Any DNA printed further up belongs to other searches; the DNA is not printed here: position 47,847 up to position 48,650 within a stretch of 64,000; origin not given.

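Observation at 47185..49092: Fusion of a cold-shock domain with an Hfq-like Sm domain, coupled to a YkgJ Cys-cluster protein, behind a long structured leader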

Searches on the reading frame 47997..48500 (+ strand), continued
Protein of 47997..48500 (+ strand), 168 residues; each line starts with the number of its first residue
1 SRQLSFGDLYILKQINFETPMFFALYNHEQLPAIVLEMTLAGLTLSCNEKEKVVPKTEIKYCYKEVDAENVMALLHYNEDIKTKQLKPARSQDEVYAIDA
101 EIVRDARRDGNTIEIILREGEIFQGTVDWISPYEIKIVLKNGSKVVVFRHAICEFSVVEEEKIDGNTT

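Call 60: search_protein_families(library=ncbifam, proteins=[P0153, P0164, P0162, P0181, P0213, P0271, P0138, P0151, P0145, P0184], max_evalue=0.01)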
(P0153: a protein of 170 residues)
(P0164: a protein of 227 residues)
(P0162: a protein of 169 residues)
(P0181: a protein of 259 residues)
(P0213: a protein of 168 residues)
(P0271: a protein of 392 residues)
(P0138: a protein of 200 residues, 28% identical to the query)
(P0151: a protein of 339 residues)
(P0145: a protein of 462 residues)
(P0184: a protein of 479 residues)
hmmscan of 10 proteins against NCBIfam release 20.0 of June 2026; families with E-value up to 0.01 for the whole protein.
P0153 (170 aa): 2 families
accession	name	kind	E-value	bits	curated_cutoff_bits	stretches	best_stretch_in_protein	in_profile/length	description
NF047718.1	Hfq_rel_Cyano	exception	0.00031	20.9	52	0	114-158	16-60/64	Hfq-related RNA-binding protein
TIGR02383.1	Hfq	equivalog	0.0022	17.8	61.7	1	114-160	13-58/61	RNA chaperone Hfq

P0164 (227 aa): 4 families
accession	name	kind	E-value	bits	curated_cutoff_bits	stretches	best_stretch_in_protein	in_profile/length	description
TIGR02383.1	Hfq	equivalog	5e-08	32.7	61.7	1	164-218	3-56/61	RNA chaperone Hfq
NF010691.0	PRK14091.1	equivalog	9.4e-06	25.3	270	1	157-219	16-77/176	RNA chaperone Hfq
NF047718.1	Hfq_rel_Cyano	exception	0.00015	21.9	52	0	169-219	11-61/64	Hfq-related RNA-binding protein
NF001602.0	PRK00395.1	equivalog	0.00019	21.2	95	1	162-220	5-61/79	RNA chaperone Hfq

P0162 (169 aa): 4 families
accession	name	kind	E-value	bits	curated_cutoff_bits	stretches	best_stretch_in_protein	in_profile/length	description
TIGR02383.1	Hfq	equivalog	4e-08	33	61.7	1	107-162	2-56/61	RNA chaperone Hfq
NF001602.0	PRK00395.1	equivalog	5.7e-06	26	95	1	107-166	6-63/79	RNA chaperone Hfq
NF010691.0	PRK14091.1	equivalog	5.8e-05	22.7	270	1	108-163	23-77/176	RNA chaperone Hfq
NF047718.1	Hfq_rel_Cyano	exception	0.0016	18.7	52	1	115-162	13-60/64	Hfq-related RNA-binding protein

P0181 (259 aa): 4 families
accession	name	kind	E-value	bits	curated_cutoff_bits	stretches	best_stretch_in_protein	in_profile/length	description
TIGR02383.1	Hfq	equivalog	5.1e-13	48.7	61.7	1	196-250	3-56/61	RNA chaperone Hfq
NF001602.0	PRK00395.1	equivalog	4.6e-08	32.7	95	1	195-251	6-60/79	RNA chaperone Hfq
NF047718.1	Hfq_rel_Cyano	exception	2.3e-07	31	52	1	201-251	11-61/64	Hfq-related RNA-binding protein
NF010691.0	PRK14091.1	equivalog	1.6e-05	24.5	270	1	195-250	22-76/176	RNA chaperone Hfq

P0213 (168 aa): 3 families
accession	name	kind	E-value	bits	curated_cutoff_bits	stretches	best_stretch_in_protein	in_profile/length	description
TIGR02383.1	Hfq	equivalog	2.8e-09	36.7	61.7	1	105-159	3-56/61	RNA chaperone Hfq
NF001602.0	PRK00395.1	equivalog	8.2e-06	25.5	95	1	104-159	6-59/79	RNA chaperone Hfq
NF010691.0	PRK14091.1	equivalog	0.00067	19.3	270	1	107-160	105-157/176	RNA chaperone Hfq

P0271 (392 aa): 4 families
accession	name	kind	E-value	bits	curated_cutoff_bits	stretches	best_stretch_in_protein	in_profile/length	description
TIGR02383.1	Hfq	equivalog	4e-08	33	61.7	1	244-286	4-46/61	RNA chaperone Hfq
NF001602.0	PRK00395.1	equivalog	1e-06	28.4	95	1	242-285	6-49/79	RNA chaperone Hfq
NF047718.1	Hfq_rel_Cyano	exception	0.00016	21.9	52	1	338-391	13-64/64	Hfq-related RNA-binding protein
NF010691.0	PRK14091.1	equivalog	0.0024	17.5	270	0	241-287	21-66/176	RNA chaperone Hfq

P0138 (200 aa): 0 families

P0151 (339 aa): 12 families
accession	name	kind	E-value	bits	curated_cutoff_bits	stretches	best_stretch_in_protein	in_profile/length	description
TIGR03830.1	CxxCG_CxxCG_HTH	subfamily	1.4e-08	34.6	61.8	1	279-322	65-108/127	type II TA system antitoxin MqsA family protein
NF041951.1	phage_RstR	subfamily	1.6e-08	34.7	80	1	281-332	4-55/108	RstR family transcriptional repressor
TIGR03070.1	couple_hipB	subfamily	1.9e-08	34.1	71.65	1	283-319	6-42/58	type II toxin-antitoxin system Y4mF family antitoxin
TIGR00270.2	TIGR00270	equivalog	4.3e-08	33.1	110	1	262-331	57-127/159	multiprotein bridging factor aMBF1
NF007257.0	PRK09706.1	subfamily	1.9e-07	31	101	1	281-322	7-48/135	transcriptional repressor DicA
NF047542.1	telomere_Tap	equivalog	2.5e-06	26.5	600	1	274-330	13-68/695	telomere-associated protein Tap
NF040522.1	VC1465_fam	subfamily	5.6e-06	26.4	70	1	284-318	1-35/111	VC1465 family Xer recombination activation factor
NF052239.1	antitox_spr1629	equivalog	0.00012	21.4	335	1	282-332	5-55/377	spr1629 family repressor/antitoxin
NF003162.0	PRK04140.1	equivalog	0.00052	19.1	263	1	282-332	129-179/317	transcriptional regulator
TIGR02612.1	mob_myst_A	hypoth_equivalog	0.00086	19.2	122.6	1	274-314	20-60/150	mobile mystery protein A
NF006015.0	PRK08154.1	subfamily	0.00091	18.5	204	1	265-316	16-67/314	anaerobic benzoate catabolism transcriptional regulator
NF041265.1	NadS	equivalog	0.0011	19.2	60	1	283-321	34-72/94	NadS family protein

P0145 (462 aa): 28 families (the best 25 are shown)
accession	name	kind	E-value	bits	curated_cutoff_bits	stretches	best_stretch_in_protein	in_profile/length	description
NF049933.1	TransAntitermCspE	equivalog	8.4e-13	48.2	120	1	3-63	5-68/69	transcription antiterminator/RNA stability regulator CspE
NF038236.1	retron_eff_Se72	equivalog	2.8e-12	46.4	82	1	4-63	1-61/62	retron Se72 family effector protein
TIGR02381.1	cspD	equivalog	1.1e-11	44.5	115.4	1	1-62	1-65/68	cold shock domain-containing protein CspD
NF007257.0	PRK09706.1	subfamily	2.1e-09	37.3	101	1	406-458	5-57/135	transcriptional repressor DicA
NF011574.0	PRK14998.1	equivalog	9.4e-09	35.4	147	1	1-59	1-62/73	cold shock-like protein CspD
NF007378.0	PRK09890.1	equivalog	2.2e-08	34.2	144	1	3-59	6-65/70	cold shock protein CspG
TIGR03070.1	couple_hipB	subfamily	2.2e-08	33.9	71.65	1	407-447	3-43/58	type II toxin-antitoxin system Y4mF family antitoxin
NF007405.0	PRK09937.1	equivalog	3.3e-08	33.6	152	1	1-61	1-64/74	cold shock-like protein CspD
NF007062.0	PRK09507.1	subfamily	5.2e-08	32.7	133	1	4-61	6-66/69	transcription antiterminator/RNA stability regulator CspE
NF041951.1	phage_RstR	subfamily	6.3e-08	32.9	80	1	407-456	3-52/108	RstR family transcriptional repressor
NF007679.0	PRK10354.1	subfamily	8.3e-08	32.4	130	1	3-59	6-65/70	RNA chaperone/antiterminator CspA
TIGR00270.2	TIGR00270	equivalog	3.2e-07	30.3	110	1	408-458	77-127/159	multiprotein bridging factor aMBF1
TIGR03830.1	CxxCG_CxxCG_HTH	subfamily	6.6e-07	29.2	61.8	1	400-447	59-106/127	type II TA system antitoxin MqsA family protein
NF047542.1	telomere_Tap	equivalog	7.1e-07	28.3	600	1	402-458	13-69/695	telomere-associated protein Tap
NF008190.0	PRK10943.1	subfamily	7.7e-07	29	137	1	4-60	6-65/69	cold shock-like protein CspC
TIGR02383.1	Hfq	equivalog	2.5e-05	24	61.7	1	319-374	2-56/61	RNA chaperone Hfq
NF010691.0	PRK14091.1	equivalog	5.4e-05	22.8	270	0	320-375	23-77/176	RNA chaperone Hfq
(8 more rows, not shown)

P0184 (479 aa): 6 families
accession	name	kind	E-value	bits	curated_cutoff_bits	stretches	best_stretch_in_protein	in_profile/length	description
NF001602.0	PRK00395.1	equivalog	1.1e-06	28.4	95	1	373-437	5-67/79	RNA chaperone Hfq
TIGR02383.1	Hfq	equivalog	1.5e-06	27.9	61.7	1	374-430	2-57/61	RNA chaperone Hfq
NF010691.0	PRK14091.1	equivalog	0.00065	19.3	270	0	374-449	22-96/176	RNA chaperone Hfq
NF047718.1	Hfq_rel_Cyano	exception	0.00085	19.5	52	1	384-430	15-61/64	Hfq-related RNA-binding protein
NF045915.1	PhycobilmeDegNblB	equivalog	0.0046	16.5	300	0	44-106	132-191/214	phycobilisome degradation protein NblB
NF058515.1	phyc_lyase_CpcF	equivalog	0.0071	15.9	220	0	72-141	27-97/200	C-phycocyanin alpha-cysteine-84 phycocyanobilin lyase subunit CpcF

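Call 61: find_encoding_contigs(protein=P0128, flank=4000, max_places=2)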
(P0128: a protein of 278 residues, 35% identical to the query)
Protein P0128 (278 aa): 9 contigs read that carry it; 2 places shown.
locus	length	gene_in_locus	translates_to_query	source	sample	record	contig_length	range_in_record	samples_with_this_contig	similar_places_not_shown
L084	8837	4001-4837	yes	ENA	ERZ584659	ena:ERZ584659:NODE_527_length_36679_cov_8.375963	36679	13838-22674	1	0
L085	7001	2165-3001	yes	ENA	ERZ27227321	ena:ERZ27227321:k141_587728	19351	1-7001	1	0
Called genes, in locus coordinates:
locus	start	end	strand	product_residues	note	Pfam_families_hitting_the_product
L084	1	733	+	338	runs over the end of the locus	PF00389:2-Hacid_dh, PF02826:2-Hacid_dh_C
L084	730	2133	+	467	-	PF00206:Lyase_1, PF10397:ADSL_C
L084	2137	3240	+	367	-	PF00990:GGDEF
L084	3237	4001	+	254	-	PF01145:Band_7, PF13421:Band_7_1 (weak)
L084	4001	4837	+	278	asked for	PF00313:CSD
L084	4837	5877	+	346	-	PF01210:NAD_Gly3P_dh_N, PF02558:ApbA (weak), PF07479:NAD_Gly3P_dh_C, PF20618:GPD_NAD_C_bact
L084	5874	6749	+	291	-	-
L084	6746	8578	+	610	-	PF06094:GGACT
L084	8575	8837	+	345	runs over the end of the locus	PF01118:Semialdhyde_dh, PF22698:Semialdhyde_dhC_1, PF02774:Semialdhyde_dhC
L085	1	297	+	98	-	?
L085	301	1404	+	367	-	PF00990:GGDEF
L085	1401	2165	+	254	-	PF01145:Band_7, PF13421:Band_7_1 (weak)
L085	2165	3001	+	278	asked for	PF00313:CSD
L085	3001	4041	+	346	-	PF01210:NAD_Gly3P_dh_N, PF02558:ApbA (weak), PF07479:NAD_Gly3P_dh_C, PF20618:GPD_NAD_C_bact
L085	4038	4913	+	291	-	-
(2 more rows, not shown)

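Call 62: find_encoding_contigs(protein=P0134, flank=4000, max_places=2)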
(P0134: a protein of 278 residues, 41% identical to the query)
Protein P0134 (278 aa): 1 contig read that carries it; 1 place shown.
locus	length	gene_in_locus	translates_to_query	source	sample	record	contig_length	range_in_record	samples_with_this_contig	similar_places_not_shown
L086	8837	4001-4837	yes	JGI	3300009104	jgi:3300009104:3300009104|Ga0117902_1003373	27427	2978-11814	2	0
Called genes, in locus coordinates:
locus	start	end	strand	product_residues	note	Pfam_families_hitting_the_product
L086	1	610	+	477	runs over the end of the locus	PF00595:PDZ (faint), PF00089:Trypsin, PF13365:Trypsin_2, PF12812:PDZ_1 (faint), PF13180:PDZ_2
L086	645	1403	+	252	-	PF23914:TPR_CcmH_CycH (faint), PF07719:TPR_2 (faint), PF13181:TPR_8 (faint), PF13428:TPR_14 (faint), PF13432:TPR_16 (faint), PF00515:TPR_1 (faint), PF13414:TPR_11, PF14559:TPR_19 (faint)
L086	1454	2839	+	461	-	PF01225:Mur_ligase (weak), PF08245:Mur_ligase_M, PF02875:Mur_ligase_C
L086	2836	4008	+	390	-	-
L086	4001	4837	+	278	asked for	PF00313:CSD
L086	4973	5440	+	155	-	-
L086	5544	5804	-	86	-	PF12797:Fer4_2 (faint), PF12837:Fer4_6 (faint), PF12838:Fer4_7 (weak), PF00037:Fer4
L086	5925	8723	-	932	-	PF26549:Tricorn_N (faint), PF26550:Tricorn_2nd (weak)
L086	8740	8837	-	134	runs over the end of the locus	-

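Call 69: list_cluster_members(proteins=[P0125, P0128, P0136, P0138, P0143, P0144, P0145, P0150, P0153, P0164])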
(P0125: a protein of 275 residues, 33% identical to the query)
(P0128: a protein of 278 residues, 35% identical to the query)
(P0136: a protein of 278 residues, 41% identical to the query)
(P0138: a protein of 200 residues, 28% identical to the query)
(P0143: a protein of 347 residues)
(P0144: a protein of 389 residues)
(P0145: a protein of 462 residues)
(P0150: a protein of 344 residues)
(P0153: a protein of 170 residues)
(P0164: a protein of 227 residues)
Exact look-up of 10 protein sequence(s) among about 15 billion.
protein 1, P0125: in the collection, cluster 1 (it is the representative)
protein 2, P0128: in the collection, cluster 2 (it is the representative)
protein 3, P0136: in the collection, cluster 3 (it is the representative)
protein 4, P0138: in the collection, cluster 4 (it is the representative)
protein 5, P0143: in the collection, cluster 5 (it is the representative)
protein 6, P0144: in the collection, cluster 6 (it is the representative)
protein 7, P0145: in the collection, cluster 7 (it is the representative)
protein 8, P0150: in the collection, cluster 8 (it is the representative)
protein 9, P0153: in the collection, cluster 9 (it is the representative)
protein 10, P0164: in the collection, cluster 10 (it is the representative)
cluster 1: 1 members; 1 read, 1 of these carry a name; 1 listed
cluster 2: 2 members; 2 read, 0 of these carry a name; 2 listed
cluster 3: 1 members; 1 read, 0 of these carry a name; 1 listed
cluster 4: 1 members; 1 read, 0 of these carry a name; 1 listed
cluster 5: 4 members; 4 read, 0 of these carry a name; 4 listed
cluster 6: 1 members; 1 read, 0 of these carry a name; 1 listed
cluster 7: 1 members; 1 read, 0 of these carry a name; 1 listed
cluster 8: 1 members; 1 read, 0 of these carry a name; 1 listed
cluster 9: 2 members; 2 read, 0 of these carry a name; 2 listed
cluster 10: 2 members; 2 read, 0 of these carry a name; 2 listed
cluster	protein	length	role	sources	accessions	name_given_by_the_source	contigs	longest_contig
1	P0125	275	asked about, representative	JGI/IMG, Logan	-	CspA family cold shock protein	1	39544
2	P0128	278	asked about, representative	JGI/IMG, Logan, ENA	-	-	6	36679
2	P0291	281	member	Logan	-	-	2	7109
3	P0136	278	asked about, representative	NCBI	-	-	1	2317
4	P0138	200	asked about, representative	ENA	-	-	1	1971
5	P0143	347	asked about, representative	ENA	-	-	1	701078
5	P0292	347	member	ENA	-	-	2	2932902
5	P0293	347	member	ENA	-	-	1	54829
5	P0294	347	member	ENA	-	-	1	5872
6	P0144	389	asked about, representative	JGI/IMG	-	-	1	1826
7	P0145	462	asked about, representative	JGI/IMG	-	-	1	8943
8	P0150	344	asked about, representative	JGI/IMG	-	-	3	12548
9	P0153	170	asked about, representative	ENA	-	-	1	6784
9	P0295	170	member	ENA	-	-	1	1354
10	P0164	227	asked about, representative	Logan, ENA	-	-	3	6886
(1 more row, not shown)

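Call 77: find_homologous_proteins(query=A9, max_evalue=0.00001)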
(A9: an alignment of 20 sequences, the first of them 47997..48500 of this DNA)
Query A9 (20 sequences) (168 aa, profile of the alignment): 311 proteins with E <= 0.00001 among 5299 candidates; the best 120 are listed.
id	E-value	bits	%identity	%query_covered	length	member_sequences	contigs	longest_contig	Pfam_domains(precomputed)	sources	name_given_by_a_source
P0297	2.3e-59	218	50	93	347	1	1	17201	PF00313.29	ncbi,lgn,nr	ncbi:MAG: cold shock domain-containing protein [Candidatus Poribacteria bacterium]|nr:cold shock dom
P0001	5.7e-58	214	100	100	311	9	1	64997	PF00313.29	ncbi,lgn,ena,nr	ncbi:MAG: cold shock domain-containing protein [Candidatus Poribacteria bacterium]|nr:cold shock dom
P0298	1.1e-57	213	48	93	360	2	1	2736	PF00313.29,PF21979.3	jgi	-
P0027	4.1e-57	211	75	96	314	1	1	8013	PF00313.29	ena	-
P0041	5.6e-57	211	73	96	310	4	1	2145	PF00313.29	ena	-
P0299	7.7e-57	210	54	90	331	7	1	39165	PF00313.29,PF21979.3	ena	-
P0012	1.4e-56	209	83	99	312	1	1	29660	PF00313.29,PF21979.3,PF08206.18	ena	-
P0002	1.6e-56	209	92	100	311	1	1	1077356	PF00313.29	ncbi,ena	-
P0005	3.3e-56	208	92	100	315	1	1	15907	PF00313.29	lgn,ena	-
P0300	3.7e-56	208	54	95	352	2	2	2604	PF00313.29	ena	-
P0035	4.5e-56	208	73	93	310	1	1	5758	PF00313.29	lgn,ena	-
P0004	7.6e-56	207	92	96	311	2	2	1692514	PF00313.29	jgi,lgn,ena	jgi:CspA family cold shock protein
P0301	8.8e-56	207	52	98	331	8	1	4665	PF00313.29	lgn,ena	-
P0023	3.7e-55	205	71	96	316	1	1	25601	PF00313.29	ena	-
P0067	6.7e-55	204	69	96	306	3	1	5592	PF00313.29,PF21979.3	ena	-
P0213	1.0e-54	203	27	85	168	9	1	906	PF17209.10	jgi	-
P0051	2.8e-54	202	71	96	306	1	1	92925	PF00313.29,PF21979.3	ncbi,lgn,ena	-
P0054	3.7e-54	202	71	96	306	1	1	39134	PF00313.29,PF21979.3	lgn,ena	-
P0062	4.6e-54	201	72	94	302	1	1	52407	PF00313.29,PF21979.3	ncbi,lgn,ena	-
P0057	5.3e-54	201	70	96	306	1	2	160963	PF00313.29,PF21979.3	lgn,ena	-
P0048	5.4e-54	201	72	96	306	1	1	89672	PF00313.29,PF21979.3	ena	-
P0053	5.4e-54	201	72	96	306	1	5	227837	PF00313.29,PF21979.3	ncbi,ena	-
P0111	6.6e-54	201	62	93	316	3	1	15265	PF00313.29,PF21979.3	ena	-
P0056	7.1e-54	201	70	96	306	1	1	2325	PF00313.29,PF21979.3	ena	-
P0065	8.9e-54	200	69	98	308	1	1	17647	PF00313.29,PF21979.3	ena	-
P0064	1.3e-53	200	71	94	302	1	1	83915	PF00313.29,PF21979.3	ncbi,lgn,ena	-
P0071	1.4e-53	200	69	96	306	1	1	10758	PF00313.29,PF21979.3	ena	-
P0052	1.4e-53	200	72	96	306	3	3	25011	PF00313.29,PF21979.3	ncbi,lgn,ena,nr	ncbi:cold shock domain-containing protein [Candidatus Poribacteria bacterium]|nr:cold shock domain-c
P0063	1.5e-53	199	71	96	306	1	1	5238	PF00313.29,PF21979.3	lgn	-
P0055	1.8e-53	199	71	96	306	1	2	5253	PF00313.29,PF21979.3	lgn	-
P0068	1.9e-53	199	66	100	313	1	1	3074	PF00313.29,PF21979.3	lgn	-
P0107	2.1e-53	199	62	93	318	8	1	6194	PF00313.29,PF21979.3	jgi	jgi:CspA family cold shock protein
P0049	2.1e-53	199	72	96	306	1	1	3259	PF00313.29,PF21979.3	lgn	-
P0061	4.0e-53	198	71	96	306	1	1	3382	PF00313.29,PF21979.3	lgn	-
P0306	4.4e-53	198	61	93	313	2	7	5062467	PF00313.29,PF21979.3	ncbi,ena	-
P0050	4.7e-53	198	71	96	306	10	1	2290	PF00313.29,PF21979.3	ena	-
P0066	6.9e-53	197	70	96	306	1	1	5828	PF00313.29,PF21979.3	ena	-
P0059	8.2e-53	197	70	96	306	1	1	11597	PF00313.29,PF21979.3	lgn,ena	-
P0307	9.0e-53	197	61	93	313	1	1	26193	PF00313.29,PF21979.3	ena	-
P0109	9.4e-53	197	63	94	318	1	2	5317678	PF00313.29,PF21979.3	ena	-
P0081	9.7e-53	197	61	93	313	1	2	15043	PF00313.29,PF21979.3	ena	-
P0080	1.2e-52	197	62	93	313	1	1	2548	PF00313.29,PF21979.3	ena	-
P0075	1.2e-52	197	62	93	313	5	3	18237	PF00313.29,PF21979.3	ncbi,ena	-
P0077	1.8e-52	196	62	93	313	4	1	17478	PF00313.29,PF21979.3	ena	-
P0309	2.7e-52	195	60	93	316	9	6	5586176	PF00313.29,PF21979.3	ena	-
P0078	2.9e-52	195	61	93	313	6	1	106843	PF00313.29,PF21979.3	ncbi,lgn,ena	-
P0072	3.7e-52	195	64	100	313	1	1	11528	PF00313.29,PF21979.3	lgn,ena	-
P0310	4.3e-52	195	61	93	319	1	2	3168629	PF00313.29,PF21979.3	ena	-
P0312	5.7e-52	194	62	93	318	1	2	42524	PF00313.29,PF21979.3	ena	-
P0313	6.6e-52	194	61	93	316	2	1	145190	PF00313.29,PF21979.3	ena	-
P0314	7.3e-52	194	59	93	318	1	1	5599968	PF00313.29,PF21979.3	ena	-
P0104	9.2e-52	194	62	93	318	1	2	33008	PF00313.29,PF21979.3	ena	-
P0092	1.6e-51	193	61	93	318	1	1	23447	PF00313.29,PF21979.3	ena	-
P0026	2.9e-51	192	75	96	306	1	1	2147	PF00313.29,PF21979.3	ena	-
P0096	4.4e-51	191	61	93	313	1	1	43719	PF00313.29,PF21979.3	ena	-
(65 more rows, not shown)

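Call 79: fold_search(model_id=the predicted structure, library=pdb)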
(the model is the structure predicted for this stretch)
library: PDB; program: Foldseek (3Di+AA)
matches with E <= 10: 1699; with E <= 0.001: 24
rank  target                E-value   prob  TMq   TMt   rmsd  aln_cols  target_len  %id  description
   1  6gwk_R                2.4e-04  1.00  0.34  0.76   3.3        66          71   20  The crystal structure of Hfq from Caulobacter crescentus (released 2019-05-22)
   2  1kq2_H                2.9e-04  1.00  0.34  0.89   2.7        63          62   14  Crystal Structure of an Hfq-RNA Complex (released 2002-07-05)
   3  6gwk_L                2.9e-04  1.00  0.35  0.80   3.0        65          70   20  The crystal structure of Hfq from Caulobacter crescentus (released 2019-05-22)
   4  6gwk_M                4.2e-04  1.00  0.34  0.82   1.5        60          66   22  The crystal structure of Hfq from Caulobacter crescentus (released 2019-05-22)
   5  6gwk_X                4.7e-04  1.00  0.33  0.79   1.5        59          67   22  The crystal structure of Hfq from Caulobacter crescentus (released 2019-05-22)
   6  4nl2_F                4.7e-04  1.00  0.34  0.75   7.2        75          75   19  Crystal Structure of Listeria monocytogenes Hfq (released 2014-09-10)
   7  6gwk_B                5.0e-04  1.00  0.34  0.71   3.2        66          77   20  The crystal structure of Hfq from Caulobacter crescentus (released 2019-05-22)
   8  5uk7_E                5.6e-04  1.00  0.33  0.79   6.3        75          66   24  Escherichia coli Hfq bound to dsDNA (released 2018-05-09)
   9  3vu3_F                5.9e-04  1.00  0.34  0.84   3.2        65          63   23  Crystal structure of the Hfq and catalase HPII complex (released 2013-11-20)
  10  4v2s_F                6.6e-04  1.00  0.34  0.77   5.7        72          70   24  Crystal structure of Hfq in complex with the sRNA RydC (released 2015-01-14)
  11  3hfo_A                7.0e-04  1.00  0.34  0.84   0.9        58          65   22  Crystal Structure of an Hfq protein from Synechocystis sp. (released 2009-07-14)
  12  4nl3_B                7.0e-04  1.00  0.34  0.78   6.8        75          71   17  Crystal Structure of Listeria monocytogenes Hfq in complex with U6 RNA (released 2014-09-10)
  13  4noy_F                7.4e-04  1.00  0.34  0.74   1.4        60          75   22  Crystal structure of Listeria monocytogenes Hfq F43W (released 2014-09-10)
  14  3hsb_B                7.4e-04  1.00  0.35  0.82   5.2        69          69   16  Crystal structure of YmaH (Hfq) from Bacillus subtilis in complex with an RNA aptamer (released 2010-06-23)
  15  3hfo_B                7.9e-04  1.00  0.34  0.83   1.1        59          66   22  Crystal Structure of an Hfq protein from Synechocystis sp. (released 2009-07-14)
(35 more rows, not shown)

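Call 81: search_protein_families(library=padloc, proteins=[window:47997-48500:+], max_evalue=0.01)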
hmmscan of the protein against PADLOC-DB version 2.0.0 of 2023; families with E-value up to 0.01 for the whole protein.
window:47997-48500:+ (168 aa): 0 families
